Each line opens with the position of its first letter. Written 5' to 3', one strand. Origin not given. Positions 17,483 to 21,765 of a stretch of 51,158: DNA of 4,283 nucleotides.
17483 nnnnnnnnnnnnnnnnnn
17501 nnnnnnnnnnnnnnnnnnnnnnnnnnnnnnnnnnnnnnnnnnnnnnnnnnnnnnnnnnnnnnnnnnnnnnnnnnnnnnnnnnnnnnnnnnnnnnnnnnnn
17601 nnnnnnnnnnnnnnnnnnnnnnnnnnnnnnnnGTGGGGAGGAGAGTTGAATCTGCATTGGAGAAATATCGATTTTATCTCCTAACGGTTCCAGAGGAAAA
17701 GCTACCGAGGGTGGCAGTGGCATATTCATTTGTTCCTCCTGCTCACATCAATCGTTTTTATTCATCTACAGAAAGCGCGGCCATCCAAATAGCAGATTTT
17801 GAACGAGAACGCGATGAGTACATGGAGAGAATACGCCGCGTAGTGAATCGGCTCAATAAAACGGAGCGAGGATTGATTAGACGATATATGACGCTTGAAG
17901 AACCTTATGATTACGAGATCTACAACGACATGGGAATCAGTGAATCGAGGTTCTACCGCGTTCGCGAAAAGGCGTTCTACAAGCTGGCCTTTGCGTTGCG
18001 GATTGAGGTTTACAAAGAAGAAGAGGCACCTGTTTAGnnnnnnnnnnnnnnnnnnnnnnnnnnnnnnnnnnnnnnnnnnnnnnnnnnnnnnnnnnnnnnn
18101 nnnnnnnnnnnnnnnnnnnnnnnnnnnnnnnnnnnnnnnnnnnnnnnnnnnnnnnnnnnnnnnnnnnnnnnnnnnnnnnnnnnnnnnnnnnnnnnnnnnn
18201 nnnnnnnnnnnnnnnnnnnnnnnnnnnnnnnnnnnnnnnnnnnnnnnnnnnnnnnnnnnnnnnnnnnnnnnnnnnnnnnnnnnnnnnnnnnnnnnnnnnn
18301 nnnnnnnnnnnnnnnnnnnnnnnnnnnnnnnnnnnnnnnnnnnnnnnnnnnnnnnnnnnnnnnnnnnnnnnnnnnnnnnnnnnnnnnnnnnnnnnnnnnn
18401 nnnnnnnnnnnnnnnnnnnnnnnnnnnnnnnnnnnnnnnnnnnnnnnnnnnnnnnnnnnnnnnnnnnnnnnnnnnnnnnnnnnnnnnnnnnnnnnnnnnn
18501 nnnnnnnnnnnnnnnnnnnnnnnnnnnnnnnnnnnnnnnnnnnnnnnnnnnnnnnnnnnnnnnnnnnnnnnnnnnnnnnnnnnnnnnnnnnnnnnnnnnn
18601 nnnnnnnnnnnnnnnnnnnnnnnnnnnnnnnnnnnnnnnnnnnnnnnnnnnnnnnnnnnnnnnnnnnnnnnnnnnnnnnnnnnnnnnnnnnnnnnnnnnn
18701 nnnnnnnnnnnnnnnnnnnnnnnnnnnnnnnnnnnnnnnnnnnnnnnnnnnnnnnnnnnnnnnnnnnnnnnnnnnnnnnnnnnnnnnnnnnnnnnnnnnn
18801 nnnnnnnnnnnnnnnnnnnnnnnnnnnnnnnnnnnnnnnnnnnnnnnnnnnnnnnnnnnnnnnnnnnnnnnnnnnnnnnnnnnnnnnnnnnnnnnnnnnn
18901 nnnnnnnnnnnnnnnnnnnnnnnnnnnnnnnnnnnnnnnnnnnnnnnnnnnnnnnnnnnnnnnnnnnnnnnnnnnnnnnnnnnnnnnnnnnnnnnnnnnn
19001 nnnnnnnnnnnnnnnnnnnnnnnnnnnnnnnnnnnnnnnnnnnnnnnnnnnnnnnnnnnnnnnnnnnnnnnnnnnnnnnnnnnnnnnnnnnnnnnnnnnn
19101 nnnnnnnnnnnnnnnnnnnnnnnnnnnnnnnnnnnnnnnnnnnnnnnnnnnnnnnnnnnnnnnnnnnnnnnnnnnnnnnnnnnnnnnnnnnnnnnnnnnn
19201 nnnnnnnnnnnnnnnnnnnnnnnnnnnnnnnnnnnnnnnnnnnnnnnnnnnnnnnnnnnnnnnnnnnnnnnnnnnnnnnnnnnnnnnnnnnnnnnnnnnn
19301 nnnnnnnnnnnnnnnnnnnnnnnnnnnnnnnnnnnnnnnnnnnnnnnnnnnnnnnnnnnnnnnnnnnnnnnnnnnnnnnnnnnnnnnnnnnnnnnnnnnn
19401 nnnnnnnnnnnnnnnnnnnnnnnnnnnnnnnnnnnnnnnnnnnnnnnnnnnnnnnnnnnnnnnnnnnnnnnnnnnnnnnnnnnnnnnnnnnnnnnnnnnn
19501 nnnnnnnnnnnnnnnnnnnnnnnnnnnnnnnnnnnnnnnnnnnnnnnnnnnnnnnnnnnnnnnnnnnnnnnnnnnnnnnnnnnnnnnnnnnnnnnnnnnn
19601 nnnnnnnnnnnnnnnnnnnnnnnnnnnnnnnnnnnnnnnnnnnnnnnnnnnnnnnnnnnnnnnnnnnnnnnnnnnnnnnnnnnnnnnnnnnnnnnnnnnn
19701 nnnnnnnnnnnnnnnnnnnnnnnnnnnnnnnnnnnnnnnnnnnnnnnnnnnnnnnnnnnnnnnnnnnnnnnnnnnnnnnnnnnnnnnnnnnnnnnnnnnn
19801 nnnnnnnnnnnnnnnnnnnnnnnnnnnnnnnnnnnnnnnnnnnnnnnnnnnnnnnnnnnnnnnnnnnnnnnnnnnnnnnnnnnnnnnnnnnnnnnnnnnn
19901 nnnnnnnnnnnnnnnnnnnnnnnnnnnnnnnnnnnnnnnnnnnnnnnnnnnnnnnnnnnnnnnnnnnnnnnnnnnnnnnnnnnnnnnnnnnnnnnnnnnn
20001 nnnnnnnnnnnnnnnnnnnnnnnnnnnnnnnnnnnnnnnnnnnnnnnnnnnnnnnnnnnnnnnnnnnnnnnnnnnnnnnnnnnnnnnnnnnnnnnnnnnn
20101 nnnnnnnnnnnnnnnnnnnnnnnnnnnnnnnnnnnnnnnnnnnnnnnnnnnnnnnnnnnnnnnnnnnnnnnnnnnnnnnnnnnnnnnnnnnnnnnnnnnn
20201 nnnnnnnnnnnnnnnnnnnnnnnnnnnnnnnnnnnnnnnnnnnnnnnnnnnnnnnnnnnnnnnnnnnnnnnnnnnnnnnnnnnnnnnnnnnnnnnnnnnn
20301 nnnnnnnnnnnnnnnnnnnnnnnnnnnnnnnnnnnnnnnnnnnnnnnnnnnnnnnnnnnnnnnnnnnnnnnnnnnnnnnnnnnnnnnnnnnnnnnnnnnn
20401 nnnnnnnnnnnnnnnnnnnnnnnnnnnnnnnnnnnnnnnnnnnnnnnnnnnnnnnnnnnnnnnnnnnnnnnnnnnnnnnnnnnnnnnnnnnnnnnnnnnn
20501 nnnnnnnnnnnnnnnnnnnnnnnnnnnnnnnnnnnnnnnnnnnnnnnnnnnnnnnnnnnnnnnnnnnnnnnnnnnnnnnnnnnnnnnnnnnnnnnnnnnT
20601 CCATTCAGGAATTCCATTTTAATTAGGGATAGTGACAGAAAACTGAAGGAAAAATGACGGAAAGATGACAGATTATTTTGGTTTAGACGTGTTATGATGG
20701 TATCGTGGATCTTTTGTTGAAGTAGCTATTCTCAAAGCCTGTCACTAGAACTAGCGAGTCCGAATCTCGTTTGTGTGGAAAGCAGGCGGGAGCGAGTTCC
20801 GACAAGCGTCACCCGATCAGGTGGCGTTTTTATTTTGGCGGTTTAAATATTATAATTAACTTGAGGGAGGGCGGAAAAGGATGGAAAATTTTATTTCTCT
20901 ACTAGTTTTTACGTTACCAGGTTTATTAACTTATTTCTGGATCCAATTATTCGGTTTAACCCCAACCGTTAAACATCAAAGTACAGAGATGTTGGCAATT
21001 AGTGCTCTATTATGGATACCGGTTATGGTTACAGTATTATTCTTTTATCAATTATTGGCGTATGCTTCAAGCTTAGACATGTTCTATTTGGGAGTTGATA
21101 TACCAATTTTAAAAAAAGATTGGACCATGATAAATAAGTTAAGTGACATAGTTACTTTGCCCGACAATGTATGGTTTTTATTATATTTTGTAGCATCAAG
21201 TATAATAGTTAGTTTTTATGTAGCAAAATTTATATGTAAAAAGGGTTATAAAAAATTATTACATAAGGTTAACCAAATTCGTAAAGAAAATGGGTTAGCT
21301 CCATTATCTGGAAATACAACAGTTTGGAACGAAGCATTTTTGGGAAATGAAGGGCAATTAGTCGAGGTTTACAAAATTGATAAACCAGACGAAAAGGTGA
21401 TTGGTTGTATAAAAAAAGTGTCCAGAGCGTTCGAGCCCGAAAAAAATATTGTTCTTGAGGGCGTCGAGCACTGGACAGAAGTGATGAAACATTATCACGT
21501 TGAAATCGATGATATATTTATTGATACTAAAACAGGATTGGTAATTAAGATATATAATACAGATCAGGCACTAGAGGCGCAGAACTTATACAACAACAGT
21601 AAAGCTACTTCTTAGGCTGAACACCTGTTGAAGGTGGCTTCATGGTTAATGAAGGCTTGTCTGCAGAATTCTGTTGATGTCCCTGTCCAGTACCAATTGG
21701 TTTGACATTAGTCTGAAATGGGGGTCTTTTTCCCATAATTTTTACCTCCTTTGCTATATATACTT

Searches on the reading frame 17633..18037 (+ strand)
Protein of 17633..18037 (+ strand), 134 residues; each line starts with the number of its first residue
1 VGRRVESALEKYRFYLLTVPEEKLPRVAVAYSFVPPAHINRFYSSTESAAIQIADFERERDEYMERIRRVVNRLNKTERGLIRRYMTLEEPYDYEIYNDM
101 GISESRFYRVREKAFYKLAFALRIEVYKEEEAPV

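Call 11: search_protein_families(library=pfam, proteins=[window:17633-18037:+], max_evalue=0.01)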
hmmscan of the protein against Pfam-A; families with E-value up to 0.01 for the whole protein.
window:17633-18037:+ (134 aa): 1 family
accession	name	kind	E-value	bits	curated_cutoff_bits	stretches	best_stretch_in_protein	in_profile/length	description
PF07374.17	DUF1492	-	0.0019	18.7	21.5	1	66-118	47-99/100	Protein of unknown function (DUF1492)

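Call 41: find_related_loci(query=window:17633-18037:+, collection=viral_contigs, flank=10000)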
Query window:17633-18037:+ (134 aa) in viral_contigs; peptide patterns used: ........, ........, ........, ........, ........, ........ (x = any residue, [..] = any of these).
56 stretches matched a pattern; 46 encode a relative of the query (tblastn E <= 1e-3); 45 distinct loci.
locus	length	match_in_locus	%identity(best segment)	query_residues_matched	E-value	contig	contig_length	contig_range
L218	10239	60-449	85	5-134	1e-66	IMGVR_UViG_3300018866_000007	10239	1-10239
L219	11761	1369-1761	80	5-134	3e-65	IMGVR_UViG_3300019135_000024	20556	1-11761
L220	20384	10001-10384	79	5-131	9e-64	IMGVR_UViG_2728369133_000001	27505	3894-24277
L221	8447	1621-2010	80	5-134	2e-63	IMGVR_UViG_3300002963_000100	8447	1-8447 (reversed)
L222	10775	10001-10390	80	5-134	2e-63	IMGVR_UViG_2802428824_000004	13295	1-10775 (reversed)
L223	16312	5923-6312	79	5-134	2e-62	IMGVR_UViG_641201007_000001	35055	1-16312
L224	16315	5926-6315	79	5-134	2e-62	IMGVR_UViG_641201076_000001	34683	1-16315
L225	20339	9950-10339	77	5-134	8e-62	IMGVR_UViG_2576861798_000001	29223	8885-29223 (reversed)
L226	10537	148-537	78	5-134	4e-61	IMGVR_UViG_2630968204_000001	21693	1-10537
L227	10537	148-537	78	5-134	3e-61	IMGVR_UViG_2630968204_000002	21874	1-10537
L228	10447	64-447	77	5-131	6e-61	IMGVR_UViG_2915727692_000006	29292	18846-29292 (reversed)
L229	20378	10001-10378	78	5-129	1e-60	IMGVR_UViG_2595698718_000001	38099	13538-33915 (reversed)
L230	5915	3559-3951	73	5-134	7e-60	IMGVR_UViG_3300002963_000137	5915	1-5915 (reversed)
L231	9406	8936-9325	75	5-134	8e-59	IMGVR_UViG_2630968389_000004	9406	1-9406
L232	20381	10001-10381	74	5-130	3e-58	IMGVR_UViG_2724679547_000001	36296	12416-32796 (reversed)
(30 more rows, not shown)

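Call 48: find_related_loci(query=window:17633-18037:+, collection=genome_contigs, flank=6000)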
Query window:17633-18037:+ (134 aa) in genome_contigs; peptide patterns used: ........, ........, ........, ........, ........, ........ (x = any residue, [..] = any of these).
110 stretches matched a pattern; 25 encode a relative of the query (tblastn E <= 1e-3); 25 distinct loci.
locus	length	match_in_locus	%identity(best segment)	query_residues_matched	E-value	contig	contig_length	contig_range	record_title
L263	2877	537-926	85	5-134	5e-68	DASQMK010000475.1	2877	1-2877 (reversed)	MAG TPA_asm: Metabacillus sp. isolate SMAG_U10746 k141_113833, whole genome shotgun sequence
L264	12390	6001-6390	85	5-134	1e-66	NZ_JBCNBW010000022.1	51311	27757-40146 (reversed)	Aeribacillus pallidus strain NRS-2058 NRS_2058_contig_0000022, whole genome shotgun sequence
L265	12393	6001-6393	79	5-134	5e-65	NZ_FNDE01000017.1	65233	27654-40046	Aneurinibacillus thermoaerophilus strain L 420-91, whole genome shotgun sequence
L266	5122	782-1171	78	5-134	6e-63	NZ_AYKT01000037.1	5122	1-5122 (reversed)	Geobacillus thermodenitrificans subsp. thermodenitrificans DSM 465 contig43, whole genome shotgun sequence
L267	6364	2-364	79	14-134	3e-57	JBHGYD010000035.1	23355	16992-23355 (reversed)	MAG: Anoxybacillaceae bacterium isolate Outcrop2_T7_35 Outcrop2_T7_k141_22218, whole genome shotgun sequence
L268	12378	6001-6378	70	5-129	3e-54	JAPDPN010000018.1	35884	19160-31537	MAG: candidate division KSB1 bacterium isolate DPZ2_202101_bins_149 DPZ-2_202101_bins_149_scaffold_18, whole genome shot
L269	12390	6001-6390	69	5-134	7e-54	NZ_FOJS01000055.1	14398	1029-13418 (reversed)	Parageobacillus thermantarcticus strain M1, whole genome shotgun sequence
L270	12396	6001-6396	66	5-134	1e-52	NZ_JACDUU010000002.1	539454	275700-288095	[Anoxybacillus] calidus strain DSM 25220 Ga0415330_02, whole genome shotgun sequence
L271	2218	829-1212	66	5-131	3e-52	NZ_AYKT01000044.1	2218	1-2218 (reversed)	Geobacillus thermodenitrificans subsp. thermodenitrificans DSM 465 contig50, whole genome shotgun sequence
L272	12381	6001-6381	65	5-130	2e-50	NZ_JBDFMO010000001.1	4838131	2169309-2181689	Bacillus sp. 1P02SD contig_1, whole genome shotgun sequence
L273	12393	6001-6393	65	5-134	7e-50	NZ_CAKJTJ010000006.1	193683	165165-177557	Sutcliffiella rhizosphaerae strain CIP 111883, whole genome shotgun sequence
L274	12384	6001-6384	66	5-131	1e-49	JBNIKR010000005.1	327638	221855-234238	Sutcliffiella halmapala strain 445 NODE_5_length_327638_cov_24.722663, whole genome shotgun sequence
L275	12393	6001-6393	62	5-134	5e-48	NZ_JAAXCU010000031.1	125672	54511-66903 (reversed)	Bacillus sp. RO2 31, whole genome shotgun sequence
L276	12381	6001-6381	60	5-130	2e-46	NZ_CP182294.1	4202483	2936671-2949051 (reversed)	Fictibacillus sp. JL2B1089 chromosome, complete genome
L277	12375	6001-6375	61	5-128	4e-46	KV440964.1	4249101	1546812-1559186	Bacillus horikoshii strain FJAT-14233 genomic scaffold Scaffold1, whole genome shotgun sequence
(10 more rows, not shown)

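Call 51: find_related_loci(query=window:17633-18037:+, collection=metagenome_contigs, flank=6000)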
Query window:17633-18037:+ (134 aa) in metagenome_contigs; peptide patterns used: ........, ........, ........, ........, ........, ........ (x = any residue, [..] = any of these).
252 stretches matched a pattern; 25 encode a relative of the query (tblastn E <= 1e-3); 25 distinct loci.
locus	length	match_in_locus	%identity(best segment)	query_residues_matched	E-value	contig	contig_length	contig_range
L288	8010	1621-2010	80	5-134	5e-64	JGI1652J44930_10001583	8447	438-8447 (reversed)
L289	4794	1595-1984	78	5-134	1e-62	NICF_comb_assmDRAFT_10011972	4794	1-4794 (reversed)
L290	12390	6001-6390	76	5-134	2e-61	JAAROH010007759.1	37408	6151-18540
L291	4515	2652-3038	75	5-133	7e-61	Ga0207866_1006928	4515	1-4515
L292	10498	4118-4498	76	5-130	7e-61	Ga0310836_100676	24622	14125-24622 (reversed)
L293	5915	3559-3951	73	5-134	2e-60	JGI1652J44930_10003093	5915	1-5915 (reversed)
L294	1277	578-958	75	5-130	5e-62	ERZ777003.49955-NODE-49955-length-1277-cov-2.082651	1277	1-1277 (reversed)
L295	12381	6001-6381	75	5-130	4e-59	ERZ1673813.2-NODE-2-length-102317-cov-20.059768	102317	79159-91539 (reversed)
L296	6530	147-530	68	3-129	2e-54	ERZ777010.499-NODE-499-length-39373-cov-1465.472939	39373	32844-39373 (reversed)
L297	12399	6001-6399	62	3-134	2e-53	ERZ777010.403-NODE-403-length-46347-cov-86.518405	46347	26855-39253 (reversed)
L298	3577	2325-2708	67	5-131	2e-52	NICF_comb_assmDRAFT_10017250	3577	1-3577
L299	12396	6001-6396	68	3-134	1e-52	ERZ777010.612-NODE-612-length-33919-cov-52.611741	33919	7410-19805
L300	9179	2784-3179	68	3-134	1e-52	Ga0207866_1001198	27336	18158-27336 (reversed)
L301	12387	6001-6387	66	3-130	4e-52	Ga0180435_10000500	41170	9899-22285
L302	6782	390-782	69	5-134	6e-52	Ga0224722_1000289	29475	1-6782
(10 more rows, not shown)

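Call 85: search_protein_families(library=ncbifam, proteins=[window:17633-18037:+], max_evalue=0.01)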
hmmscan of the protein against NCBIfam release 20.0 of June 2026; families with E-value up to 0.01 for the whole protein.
window:17633-18037:+ (134 aa): 3 families
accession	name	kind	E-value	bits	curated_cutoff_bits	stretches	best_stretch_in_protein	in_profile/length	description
TIGR01637.1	phage_arpU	subfamily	3.3e-30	105.1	43.1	1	3-128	12-136/136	ArpU family phage packaging/lysis transcriptional regulator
TIGR01636.1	phage_rinA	subfamily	6.2e-05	23.2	31.9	1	44-119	51-129/134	phage transcriptional regulator, RinA family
NF045770.1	MPN403_MG284_C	domain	0.00057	19.8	37.3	1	63-115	1-50/57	MG284/MPN403 family protein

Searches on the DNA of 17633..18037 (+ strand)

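Call 84: search_rna_families(sources=[L003, L001, L263], threshold=evalue, max_evalue=1)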
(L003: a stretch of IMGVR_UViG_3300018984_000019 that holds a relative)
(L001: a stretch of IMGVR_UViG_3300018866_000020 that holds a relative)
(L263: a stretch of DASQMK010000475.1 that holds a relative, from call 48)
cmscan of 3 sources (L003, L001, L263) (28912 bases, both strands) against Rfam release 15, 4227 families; matches with E-value up to 1: 1.
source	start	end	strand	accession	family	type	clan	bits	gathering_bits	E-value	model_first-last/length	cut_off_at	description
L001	12853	12942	+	RF04338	Plastid-psbJ-2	Cis-reg;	CL00152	25.1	65.6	0.76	1-144/144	no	Plastid-psbJ-2 3UTR RNA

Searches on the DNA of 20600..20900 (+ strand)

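Call 64: search_dna_similar(query=window:20630-20840:+, collection=phages, mode=distant, max_evalue=0.001, max_rows=30)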
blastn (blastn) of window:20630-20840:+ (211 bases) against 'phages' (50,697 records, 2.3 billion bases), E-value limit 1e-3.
Records with a match: 8; places in all: 8; records where one place covers at least 80% of the query: 0.
Best place of each record, by identity: 90-95% 2; 80-90% 6.
By first word of the organism name: Geobacillus 4; Bacillus 2; Thermus 1; Parageobacillus 1.
By host as written in the record: - 2; Geobacillus sp. 6k51 2; Bacillus sp. 6k512 2; Geobacillus thermodenitrificans 1; Parageobacillus toebii 1.
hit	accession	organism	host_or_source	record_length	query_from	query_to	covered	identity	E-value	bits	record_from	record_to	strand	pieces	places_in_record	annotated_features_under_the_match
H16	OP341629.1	Geobacillus phage vB_GthS_PK5.2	Geobacillus thermodenitrificans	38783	2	96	45%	87.4%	1e-23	115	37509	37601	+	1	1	none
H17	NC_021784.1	Thermus phage phi OH2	-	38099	4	75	34%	90.3%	8e-19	100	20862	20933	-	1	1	ATPase | ribosome_binding_site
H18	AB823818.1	Geobacillus phage phiOH2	-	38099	4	75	34%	90.3%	8e-19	100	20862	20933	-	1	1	ABC-type proline/glycine betaine transport system, ATPase component | ribosome_binding_site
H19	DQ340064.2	Geobacillus phage GBSV1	Geobacillus sp. 6k51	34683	4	75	34%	88.9%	1e-17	95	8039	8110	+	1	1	none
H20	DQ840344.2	Bacillus phage 1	Bacillus sp. 6k512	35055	4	75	34%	88.9%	1e-17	95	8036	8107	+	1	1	none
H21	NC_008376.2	Geobacillus phage GBSV1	Geobacillus sp. 6k51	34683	4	75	34%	88.9%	1e-17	95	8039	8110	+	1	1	none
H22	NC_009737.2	Bacillus phage 1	Bacillus sp. 6k512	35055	4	75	34%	88.9%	1e-17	95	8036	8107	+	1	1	none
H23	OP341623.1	Parageobacillus phage vB_PtoS_NIIg3.2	Parageobacillus toebii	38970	4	79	36%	82.9%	8e-13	80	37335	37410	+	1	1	hypothetical protein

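Call 83: search_rna_families(source=window, start=20600, end=20900, threshold=evalue, max_evalue=10)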
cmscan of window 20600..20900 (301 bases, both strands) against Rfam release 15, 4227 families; matches with E-value up to 10: 3.
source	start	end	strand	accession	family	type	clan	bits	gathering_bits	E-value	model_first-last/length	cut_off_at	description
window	20804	20849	+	RF02968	DUF3800-IX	Gene; sRNA;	-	17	36.8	0.53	13-52/67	no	DUF3800-IX RNA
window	20802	20838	+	RF00489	ctRNA_p42d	Gene; antisense;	-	14.1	50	3.3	1-46/46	no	ctRNA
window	20746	20834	+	RF01859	Phe_leader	Cis-reg; leader;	-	14.1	55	9.2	1-125/125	no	Phenylalanine leader peptide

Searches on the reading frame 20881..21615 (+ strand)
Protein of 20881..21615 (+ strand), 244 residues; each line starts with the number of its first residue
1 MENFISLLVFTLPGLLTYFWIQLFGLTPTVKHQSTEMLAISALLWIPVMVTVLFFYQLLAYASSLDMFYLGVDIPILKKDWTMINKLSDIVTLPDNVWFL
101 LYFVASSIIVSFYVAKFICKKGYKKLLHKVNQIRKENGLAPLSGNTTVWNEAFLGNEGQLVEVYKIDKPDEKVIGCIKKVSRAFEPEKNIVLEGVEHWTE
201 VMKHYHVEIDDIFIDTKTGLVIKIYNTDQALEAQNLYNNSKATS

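Call 11: search_protein_families(library=pfam, proteins=[window:20881-21615:+], max_evalue=0.01)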
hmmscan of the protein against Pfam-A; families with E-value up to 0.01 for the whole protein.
window:20881-21615:+ (244 aa): 1 family
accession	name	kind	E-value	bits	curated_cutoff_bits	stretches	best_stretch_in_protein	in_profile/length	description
PF19865.4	DUF6338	-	9e-06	25.8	26.5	1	3-164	7-137/205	Family of unknown function (DUF6338)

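Call 62: find_encoding_contigs(protein=window:20881-21615:+, flank=3000, max_places=10)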
Protein window:20881-21615:+ (244 aa): 3 contigs read that carry it; 3 places shown.
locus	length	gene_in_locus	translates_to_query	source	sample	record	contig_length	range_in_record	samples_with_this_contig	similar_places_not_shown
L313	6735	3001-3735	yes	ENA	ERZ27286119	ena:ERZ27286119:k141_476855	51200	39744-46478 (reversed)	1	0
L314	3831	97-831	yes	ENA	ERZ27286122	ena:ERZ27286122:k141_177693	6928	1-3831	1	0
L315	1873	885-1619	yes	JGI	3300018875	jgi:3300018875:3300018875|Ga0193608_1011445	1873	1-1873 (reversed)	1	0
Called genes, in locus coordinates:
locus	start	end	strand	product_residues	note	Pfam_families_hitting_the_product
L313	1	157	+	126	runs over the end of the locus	-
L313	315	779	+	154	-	PF13274:SocA_Panacea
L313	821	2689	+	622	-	-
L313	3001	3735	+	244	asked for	-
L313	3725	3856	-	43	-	-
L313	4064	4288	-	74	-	PF09954:DUF2188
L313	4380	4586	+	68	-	-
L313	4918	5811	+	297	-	PF10668:Phage_terminase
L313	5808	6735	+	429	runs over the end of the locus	PF03237:Terminase_6N, PF04466:Terminase_3, PF17288:Terminase_3C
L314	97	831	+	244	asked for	-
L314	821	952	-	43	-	-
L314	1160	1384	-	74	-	PF09954:DUF2188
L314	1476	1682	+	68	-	-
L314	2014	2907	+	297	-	PF10668:Phage_terminase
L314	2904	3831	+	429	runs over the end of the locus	PF03237:Terminase_6N, PF04466:Terminase_3, PF17288:Terminase_3C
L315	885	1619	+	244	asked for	-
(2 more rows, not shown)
